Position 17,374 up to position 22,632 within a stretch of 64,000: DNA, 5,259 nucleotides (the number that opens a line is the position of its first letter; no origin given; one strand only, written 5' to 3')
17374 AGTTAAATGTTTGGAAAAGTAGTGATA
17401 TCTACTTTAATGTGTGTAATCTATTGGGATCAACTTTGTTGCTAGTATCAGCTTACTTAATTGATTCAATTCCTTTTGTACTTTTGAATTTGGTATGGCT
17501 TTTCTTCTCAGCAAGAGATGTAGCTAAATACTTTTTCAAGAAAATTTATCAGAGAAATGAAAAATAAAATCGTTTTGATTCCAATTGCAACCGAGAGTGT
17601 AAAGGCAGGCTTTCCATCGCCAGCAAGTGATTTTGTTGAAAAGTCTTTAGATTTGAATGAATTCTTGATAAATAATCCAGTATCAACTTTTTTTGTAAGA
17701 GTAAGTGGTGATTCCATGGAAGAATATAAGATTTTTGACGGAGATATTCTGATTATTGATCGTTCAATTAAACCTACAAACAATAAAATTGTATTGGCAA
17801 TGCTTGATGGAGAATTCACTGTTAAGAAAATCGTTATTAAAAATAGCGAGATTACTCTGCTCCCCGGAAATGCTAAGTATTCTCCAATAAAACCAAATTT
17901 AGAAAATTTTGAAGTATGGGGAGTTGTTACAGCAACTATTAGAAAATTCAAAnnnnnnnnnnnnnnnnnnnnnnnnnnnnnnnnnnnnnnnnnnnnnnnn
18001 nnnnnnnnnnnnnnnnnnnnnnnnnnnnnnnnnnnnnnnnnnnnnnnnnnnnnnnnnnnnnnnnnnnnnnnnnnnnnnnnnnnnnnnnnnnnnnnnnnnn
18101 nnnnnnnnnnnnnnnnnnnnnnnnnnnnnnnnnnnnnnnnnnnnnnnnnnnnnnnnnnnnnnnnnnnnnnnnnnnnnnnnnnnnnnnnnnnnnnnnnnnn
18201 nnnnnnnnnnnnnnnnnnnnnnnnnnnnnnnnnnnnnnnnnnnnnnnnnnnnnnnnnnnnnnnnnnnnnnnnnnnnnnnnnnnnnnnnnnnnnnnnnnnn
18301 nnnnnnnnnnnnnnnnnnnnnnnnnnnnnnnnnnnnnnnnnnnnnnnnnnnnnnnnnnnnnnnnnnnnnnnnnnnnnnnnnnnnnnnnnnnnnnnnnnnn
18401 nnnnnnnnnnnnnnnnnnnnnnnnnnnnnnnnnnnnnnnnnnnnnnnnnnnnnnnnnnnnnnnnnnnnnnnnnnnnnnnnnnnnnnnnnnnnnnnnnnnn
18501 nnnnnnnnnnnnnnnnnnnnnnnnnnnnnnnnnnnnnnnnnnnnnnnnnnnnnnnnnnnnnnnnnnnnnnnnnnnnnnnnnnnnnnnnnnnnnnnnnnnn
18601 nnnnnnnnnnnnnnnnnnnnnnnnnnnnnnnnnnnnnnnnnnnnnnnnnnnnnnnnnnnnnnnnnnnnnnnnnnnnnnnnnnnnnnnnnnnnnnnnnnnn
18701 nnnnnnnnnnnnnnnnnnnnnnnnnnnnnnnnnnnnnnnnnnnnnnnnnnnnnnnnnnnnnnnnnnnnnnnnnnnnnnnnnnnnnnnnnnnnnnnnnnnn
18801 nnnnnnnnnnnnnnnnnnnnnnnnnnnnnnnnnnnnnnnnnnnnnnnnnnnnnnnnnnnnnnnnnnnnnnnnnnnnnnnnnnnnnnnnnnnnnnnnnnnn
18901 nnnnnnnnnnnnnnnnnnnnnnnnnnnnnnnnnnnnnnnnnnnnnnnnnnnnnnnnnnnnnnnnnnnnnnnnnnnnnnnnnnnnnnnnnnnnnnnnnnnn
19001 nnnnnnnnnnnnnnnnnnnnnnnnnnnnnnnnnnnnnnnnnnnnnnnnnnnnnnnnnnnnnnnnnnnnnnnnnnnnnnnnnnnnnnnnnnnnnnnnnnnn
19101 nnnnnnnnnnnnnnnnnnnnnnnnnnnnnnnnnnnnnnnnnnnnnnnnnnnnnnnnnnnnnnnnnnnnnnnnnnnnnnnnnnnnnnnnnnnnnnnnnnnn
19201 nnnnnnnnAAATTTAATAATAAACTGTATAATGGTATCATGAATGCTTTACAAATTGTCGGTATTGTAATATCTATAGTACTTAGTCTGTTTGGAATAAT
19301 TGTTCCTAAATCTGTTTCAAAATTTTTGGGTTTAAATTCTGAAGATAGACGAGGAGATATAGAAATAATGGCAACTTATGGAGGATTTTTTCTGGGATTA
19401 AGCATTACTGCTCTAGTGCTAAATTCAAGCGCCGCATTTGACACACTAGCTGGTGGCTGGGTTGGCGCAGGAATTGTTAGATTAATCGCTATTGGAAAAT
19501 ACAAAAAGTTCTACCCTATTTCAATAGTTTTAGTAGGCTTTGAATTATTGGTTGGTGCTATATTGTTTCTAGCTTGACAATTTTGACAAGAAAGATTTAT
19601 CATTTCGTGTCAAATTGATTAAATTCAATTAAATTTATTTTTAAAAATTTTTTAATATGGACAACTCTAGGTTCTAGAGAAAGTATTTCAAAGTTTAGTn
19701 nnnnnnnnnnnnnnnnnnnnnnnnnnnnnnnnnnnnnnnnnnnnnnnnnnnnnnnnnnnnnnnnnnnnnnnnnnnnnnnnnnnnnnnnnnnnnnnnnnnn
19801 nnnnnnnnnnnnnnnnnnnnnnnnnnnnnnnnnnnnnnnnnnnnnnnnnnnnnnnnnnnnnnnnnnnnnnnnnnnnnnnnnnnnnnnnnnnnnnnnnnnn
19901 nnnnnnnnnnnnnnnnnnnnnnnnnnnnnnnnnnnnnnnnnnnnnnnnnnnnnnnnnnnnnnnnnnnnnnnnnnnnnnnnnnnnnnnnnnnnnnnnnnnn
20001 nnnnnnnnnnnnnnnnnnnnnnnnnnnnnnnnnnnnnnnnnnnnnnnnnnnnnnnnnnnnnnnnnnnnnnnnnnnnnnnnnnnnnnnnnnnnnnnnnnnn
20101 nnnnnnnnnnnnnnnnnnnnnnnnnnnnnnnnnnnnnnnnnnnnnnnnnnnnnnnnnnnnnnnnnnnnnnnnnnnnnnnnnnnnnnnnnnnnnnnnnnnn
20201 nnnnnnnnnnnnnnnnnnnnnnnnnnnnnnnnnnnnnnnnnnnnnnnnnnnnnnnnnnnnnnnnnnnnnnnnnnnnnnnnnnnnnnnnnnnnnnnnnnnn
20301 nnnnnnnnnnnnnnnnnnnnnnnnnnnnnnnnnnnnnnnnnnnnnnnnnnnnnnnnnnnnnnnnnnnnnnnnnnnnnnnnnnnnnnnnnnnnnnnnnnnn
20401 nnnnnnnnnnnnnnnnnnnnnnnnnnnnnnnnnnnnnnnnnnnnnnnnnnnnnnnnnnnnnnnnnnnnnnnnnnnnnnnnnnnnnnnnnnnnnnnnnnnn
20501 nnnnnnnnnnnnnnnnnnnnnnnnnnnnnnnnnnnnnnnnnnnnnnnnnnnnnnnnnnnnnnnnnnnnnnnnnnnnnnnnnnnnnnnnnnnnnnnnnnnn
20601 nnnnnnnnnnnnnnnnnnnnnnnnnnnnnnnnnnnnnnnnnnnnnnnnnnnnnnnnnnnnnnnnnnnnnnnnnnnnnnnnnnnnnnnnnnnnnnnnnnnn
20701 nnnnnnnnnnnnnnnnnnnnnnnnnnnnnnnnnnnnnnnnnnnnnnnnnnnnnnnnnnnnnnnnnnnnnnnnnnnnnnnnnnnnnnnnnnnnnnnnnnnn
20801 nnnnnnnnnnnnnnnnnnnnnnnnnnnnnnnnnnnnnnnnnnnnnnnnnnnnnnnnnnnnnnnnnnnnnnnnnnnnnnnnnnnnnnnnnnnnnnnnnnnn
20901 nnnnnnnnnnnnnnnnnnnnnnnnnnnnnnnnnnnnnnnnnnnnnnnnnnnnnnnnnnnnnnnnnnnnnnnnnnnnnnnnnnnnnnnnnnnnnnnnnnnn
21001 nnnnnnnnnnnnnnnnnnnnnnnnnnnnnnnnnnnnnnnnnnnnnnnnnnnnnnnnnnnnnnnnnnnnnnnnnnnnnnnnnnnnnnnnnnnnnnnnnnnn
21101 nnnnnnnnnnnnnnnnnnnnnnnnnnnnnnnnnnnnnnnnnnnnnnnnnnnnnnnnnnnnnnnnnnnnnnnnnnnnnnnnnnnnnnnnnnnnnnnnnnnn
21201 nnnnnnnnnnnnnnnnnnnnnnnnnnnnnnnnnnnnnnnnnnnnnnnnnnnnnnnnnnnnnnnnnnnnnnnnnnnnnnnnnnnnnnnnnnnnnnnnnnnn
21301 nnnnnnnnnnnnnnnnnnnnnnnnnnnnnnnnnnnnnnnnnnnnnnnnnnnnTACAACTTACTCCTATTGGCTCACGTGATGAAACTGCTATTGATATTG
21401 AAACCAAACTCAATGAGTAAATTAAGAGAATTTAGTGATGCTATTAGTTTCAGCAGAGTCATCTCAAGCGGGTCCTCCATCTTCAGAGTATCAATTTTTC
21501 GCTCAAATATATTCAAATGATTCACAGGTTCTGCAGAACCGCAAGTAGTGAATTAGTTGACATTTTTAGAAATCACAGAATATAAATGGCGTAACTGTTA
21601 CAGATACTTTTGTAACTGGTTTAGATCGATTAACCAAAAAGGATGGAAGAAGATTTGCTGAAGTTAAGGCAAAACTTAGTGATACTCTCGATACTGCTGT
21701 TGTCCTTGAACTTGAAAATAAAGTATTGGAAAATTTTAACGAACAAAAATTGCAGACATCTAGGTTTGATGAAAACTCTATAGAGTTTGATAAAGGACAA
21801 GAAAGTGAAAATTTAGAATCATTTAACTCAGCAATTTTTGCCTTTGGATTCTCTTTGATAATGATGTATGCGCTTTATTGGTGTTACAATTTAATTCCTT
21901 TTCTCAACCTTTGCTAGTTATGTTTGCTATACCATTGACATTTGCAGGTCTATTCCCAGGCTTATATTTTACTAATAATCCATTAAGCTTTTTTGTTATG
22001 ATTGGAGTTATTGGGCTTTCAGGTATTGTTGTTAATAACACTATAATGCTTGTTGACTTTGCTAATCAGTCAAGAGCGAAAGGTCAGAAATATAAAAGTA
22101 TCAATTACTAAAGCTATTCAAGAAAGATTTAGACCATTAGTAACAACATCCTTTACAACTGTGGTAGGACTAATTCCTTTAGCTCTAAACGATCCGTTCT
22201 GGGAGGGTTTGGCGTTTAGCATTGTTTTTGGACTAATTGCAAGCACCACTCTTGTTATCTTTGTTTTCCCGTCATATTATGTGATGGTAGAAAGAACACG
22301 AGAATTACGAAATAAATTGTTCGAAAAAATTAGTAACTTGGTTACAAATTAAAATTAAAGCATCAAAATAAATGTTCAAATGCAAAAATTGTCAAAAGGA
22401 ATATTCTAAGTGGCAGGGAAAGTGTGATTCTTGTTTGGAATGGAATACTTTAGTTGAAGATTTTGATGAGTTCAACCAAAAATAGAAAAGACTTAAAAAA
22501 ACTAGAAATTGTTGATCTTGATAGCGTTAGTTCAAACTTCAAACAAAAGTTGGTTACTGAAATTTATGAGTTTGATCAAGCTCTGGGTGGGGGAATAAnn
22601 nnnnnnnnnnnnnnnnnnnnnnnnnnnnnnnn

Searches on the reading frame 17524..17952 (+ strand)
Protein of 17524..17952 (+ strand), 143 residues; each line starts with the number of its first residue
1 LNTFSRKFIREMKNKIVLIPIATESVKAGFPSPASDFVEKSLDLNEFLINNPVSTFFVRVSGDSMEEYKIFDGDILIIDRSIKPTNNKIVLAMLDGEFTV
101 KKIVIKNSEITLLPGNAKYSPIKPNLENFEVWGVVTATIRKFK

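Call 16: search_protein_families(library=pfam, proteins=[window:17524-17952:+], max_evalue=0.01)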
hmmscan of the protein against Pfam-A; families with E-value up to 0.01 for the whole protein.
window:17524-17952:+ (143 aa): 1 family
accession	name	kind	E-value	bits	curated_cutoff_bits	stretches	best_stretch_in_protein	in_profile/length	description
PF00717.28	Peptidase_S24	-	4.7e-29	100.9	23.3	1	21-135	2-115/116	Peptidase S24-like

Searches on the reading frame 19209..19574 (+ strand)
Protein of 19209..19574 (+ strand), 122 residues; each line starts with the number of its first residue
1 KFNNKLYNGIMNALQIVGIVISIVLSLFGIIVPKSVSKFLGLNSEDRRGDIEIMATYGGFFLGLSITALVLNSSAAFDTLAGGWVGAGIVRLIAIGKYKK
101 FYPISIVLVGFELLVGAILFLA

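Call 16: search_protein_families(library=pfam, proteins=[window:19209-19574:+], max_evalue=0.01)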
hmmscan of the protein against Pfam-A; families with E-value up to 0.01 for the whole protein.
window:19209-19574:+ (122 aa): 1 family
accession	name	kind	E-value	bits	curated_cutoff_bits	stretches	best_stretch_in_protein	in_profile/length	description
PF14248.12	DUF4345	-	0.0022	18.4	26.5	1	12-121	3-117/119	Domain of unknown function (DUF4345)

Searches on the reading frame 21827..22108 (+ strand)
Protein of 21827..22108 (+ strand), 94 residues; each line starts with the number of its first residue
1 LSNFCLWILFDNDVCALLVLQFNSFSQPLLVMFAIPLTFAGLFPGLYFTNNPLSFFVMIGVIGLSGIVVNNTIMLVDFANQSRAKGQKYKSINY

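Call 16: search_protein_families(library=pfam, proteins=[window:21827-22108:+], max_evalue=0.01)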
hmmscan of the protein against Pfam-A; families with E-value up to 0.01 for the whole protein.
window:21827-22108:+ (94 aa): 1 family
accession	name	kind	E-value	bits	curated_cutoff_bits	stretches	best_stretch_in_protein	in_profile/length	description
PF00873.25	ACR_tran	-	4.5e-19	68.1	28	1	16-88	877-949/1021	AcrB/AcrD/AcrF family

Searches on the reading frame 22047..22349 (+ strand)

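Call 16: search_protein_families(library=pfam, proteins=[window:22047-22349:+], max_evalue=0.01)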
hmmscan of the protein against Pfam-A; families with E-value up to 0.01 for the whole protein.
window:22047-22349:+ (101 aa): 1 family
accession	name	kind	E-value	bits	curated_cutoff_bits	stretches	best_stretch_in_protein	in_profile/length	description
PF00873.25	ACR_tran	-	1.6e-09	36.5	28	1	9-81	944-1020/1021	AcrB/AcrD/AcrF family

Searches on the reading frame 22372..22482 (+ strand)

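Call 16: search_protein_families(library=pfam, proteins=[window:22372-22482:+], max_evalue=0.01)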
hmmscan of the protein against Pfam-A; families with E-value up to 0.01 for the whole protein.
window:22372-22482:+ (37 aa): 1 family
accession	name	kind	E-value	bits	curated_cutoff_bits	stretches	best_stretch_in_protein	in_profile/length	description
PF18073.7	Zn_ribbon_LapB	-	4.3e-09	36.3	25.7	1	2-29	1-28/28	Rubredoxin metal binding domain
